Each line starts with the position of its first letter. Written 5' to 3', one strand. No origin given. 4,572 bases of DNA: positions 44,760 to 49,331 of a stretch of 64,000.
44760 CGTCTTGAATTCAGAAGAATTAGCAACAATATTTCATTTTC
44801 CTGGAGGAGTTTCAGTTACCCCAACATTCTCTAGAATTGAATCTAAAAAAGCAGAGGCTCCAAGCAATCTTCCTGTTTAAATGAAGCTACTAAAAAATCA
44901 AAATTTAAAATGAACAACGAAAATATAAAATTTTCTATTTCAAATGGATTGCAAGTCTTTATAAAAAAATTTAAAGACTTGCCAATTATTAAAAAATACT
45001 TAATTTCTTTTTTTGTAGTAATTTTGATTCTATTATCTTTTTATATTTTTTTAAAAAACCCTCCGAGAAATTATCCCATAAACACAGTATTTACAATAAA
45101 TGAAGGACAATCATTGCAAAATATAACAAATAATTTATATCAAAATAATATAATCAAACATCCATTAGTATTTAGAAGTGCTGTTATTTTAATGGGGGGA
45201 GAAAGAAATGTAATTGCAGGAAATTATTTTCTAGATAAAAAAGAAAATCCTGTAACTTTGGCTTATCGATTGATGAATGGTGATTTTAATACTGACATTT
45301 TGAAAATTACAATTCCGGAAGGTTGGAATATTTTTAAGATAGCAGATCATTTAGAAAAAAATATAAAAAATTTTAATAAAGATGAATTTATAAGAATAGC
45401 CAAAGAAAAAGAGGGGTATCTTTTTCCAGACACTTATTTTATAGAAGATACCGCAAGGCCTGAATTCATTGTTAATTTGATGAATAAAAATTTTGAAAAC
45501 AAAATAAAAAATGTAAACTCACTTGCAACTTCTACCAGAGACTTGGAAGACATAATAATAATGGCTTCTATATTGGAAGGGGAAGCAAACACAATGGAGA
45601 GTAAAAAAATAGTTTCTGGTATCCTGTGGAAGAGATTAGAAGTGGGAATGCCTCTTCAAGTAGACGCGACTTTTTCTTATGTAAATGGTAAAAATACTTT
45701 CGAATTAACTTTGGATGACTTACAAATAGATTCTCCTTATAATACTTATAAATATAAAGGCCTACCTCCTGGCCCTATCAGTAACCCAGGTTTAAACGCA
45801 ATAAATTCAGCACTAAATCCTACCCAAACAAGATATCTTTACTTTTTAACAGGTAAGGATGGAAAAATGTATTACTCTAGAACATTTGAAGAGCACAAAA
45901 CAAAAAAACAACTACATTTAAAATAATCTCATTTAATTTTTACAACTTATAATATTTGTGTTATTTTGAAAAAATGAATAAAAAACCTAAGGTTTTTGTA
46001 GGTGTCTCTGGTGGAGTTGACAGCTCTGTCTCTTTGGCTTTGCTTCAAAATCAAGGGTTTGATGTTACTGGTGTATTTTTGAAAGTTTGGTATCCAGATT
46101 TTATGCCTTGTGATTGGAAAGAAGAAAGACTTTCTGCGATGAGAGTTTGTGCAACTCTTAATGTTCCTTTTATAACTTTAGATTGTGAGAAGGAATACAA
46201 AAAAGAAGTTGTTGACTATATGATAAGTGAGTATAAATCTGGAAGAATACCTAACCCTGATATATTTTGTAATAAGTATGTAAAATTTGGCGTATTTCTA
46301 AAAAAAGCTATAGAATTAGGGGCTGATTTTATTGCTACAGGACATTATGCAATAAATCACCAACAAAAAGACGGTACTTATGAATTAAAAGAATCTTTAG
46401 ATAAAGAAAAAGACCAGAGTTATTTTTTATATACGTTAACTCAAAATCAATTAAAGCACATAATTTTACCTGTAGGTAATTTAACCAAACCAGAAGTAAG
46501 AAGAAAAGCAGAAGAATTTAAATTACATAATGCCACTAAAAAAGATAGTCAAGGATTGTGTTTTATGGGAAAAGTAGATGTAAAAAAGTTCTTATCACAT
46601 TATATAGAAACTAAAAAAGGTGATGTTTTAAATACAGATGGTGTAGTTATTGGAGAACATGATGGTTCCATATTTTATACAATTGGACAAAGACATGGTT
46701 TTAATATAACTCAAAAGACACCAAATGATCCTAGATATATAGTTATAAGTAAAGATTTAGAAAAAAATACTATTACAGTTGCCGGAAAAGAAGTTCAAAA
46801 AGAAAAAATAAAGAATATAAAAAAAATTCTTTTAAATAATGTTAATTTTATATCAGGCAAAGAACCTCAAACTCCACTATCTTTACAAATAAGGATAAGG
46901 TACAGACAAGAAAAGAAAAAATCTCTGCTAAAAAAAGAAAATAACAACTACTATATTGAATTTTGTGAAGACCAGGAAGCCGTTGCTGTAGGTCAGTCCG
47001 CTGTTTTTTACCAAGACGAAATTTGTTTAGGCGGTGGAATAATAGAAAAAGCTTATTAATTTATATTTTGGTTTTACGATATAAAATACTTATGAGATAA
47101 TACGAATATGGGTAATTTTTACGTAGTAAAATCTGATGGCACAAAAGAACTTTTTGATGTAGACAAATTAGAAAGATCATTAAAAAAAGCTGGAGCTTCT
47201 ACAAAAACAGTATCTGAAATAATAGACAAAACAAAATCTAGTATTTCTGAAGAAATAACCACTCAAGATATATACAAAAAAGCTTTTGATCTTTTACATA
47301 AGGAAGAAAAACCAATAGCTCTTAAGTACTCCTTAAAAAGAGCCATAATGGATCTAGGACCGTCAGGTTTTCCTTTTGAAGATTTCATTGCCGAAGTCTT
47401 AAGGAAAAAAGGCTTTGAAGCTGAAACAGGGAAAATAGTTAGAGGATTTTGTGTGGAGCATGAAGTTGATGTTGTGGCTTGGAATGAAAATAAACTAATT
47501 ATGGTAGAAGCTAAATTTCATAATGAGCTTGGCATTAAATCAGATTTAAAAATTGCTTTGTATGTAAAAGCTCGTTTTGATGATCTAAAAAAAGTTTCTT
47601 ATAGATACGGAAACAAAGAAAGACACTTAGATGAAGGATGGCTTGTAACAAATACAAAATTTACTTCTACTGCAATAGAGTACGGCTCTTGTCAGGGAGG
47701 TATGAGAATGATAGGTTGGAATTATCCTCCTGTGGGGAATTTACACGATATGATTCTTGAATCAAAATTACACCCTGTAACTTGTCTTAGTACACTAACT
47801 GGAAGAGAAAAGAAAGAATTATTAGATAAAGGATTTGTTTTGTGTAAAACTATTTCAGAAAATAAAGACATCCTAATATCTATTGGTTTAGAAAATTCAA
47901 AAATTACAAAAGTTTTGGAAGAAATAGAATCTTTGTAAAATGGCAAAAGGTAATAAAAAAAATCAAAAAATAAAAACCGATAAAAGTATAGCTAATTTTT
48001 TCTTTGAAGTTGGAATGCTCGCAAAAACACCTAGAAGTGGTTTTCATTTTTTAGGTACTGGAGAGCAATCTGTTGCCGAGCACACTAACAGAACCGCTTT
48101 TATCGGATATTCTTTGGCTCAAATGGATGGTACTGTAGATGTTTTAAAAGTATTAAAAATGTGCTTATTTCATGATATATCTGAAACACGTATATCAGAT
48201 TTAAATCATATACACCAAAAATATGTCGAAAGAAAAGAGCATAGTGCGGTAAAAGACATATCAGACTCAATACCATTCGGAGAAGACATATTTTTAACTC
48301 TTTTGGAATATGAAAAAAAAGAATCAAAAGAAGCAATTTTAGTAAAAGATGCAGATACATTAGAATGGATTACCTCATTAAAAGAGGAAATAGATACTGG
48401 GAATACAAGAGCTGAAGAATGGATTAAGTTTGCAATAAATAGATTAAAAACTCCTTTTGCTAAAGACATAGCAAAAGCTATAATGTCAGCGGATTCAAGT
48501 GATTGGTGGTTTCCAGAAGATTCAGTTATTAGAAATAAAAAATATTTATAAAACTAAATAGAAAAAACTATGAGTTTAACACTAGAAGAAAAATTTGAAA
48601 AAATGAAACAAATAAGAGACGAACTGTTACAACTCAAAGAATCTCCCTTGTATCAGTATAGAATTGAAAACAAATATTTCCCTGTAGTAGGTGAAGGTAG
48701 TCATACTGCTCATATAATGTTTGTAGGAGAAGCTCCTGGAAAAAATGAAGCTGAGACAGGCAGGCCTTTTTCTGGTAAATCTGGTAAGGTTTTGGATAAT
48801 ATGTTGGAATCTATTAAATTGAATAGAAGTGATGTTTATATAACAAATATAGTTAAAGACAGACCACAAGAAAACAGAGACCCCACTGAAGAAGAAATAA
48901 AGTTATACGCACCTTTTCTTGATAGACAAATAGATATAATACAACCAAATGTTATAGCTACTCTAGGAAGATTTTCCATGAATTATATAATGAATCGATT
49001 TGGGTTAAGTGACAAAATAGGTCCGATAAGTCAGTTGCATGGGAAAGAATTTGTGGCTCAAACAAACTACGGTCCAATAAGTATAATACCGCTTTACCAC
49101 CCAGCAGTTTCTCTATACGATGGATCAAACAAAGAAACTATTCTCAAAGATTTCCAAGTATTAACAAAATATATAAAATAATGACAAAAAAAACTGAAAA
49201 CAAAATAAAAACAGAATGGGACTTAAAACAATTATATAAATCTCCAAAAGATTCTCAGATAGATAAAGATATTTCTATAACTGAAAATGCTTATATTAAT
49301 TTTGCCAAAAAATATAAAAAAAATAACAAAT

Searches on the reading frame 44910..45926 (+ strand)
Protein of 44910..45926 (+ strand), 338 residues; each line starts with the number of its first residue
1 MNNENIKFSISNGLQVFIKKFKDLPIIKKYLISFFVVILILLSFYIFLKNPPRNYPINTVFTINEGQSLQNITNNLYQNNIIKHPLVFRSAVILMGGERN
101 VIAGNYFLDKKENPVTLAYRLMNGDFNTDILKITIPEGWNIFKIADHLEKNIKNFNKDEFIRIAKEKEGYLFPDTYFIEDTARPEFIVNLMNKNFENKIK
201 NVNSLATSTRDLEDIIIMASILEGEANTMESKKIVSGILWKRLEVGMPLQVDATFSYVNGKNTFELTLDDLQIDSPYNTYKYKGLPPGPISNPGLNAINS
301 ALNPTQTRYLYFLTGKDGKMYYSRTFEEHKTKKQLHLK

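Call 68: search_protein_families(library=pfam, proteins=[window:44910-45926:+], max_evalue=0.00001)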
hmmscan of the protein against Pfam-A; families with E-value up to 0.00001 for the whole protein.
window:44910-45926:+ (338 aa): 1 family
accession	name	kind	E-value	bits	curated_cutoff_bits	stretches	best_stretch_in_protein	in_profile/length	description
PF02618.21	YceG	-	7.3e-75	252.4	32.4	1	61-333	1-273/275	YceG-like family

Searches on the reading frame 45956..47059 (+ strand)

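Call 69: search_protein_families(library=pfam, proteins=[window:45956-47059:+], max_evalue=0.00001)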
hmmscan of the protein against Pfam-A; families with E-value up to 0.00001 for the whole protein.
window:45956-47059:+ (367 aa): 3 families
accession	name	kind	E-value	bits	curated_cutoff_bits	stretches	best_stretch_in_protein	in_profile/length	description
PF03054.22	tRNA_Me_trans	-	2.6e-72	243.2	20.6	1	12-206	2-202/202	tRNA methyl transferase HUP domain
PF20258.4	tRNA_Me_trans_C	-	4.1e-20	72.3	20.6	1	289-363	2-77/77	Aminomethyltransferase beta-barrel domain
PF20259.3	tRNA_Me_trans_M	-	4.1e-20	71.5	27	1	210-276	1-65/66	tRNA methyl transferase PRC-barrel domain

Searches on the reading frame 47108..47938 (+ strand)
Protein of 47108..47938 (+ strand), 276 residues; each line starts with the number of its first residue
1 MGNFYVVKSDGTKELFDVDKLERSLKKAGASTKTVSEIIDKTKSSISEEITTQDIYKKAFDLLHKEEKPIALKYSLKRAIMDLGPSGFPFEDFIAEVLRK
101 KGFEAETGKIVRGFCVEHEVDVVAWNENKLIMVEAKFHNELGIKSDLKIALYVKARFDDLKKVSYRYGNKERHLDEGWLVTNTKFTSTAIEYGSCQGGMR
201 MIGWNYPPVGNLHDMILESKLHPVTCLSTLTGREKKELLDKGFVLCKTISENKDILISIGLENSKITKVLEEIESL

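Call 69: search_protein_families(library=pfam, proteins=[window:47108-47938:+], max_evalue=0.00001)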
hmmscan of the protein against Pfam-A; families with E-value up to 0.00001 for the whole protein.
window:47108-47938:+ (276 aa): 2 families
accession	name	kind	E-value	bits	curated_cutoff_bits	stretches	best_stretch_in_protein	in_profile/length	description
PF03477.21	ATP-cone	-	1.2e-09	39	25.8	1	5-78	2-83/88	ATP cone domain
PF04471.18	Mrr_cat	-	3.2e-06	27.7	21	0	87-198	6-102/115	Restriction endonuclease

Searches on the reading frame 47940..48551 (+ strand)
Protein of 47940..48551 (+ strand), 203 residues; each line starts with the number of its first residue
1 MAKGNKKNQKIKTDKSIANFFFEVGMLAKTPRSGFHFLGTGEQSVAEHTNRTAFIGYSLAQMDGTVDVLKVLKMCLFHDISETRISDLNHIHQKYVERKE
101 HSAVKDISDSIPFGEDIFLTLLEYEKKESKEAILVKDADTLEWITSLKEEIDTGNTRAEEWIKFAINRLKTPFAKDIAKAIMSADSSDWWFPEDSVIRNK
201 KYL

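Call 69: search_protein_families(library=pfam, proteins=[window:47940-48551:+], max_evalue=0.00001)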
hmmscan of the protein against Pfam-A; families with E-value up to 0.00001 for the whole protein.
window:47940-48551:+ (203 aa): 3 families
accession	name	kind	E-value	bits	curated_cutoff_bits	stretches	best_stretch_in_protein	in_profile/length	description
PF13023.12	HD_3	-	2.5e-24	86.5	22.5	1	25-177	2-161/165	HD domain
PF12917.13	YfbR-like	-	3.4e-10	40.4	25.9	1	40-170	21-164/182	5'-deoxynucleotidase YfbR-like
PF01966.28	HD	-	4.6e-09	37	22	1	45-142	1-114/116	HD domain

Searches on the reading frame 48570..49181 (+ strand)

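Call 69: search_protein_families(library=pfam, proteins=[window:48570-49181:+], max_evalue=0.00001)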
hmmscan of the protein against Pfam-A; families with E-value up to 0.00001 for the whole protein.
window:48570-49181:+ (203 aa): 1 family
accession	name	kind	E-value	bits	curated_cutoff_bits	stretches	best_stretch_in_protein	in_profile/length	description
PF03167.25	UDG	-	1.4e-33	116.4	24.3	1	41-189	2-129/141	Uracil DNA glycosylase superfamily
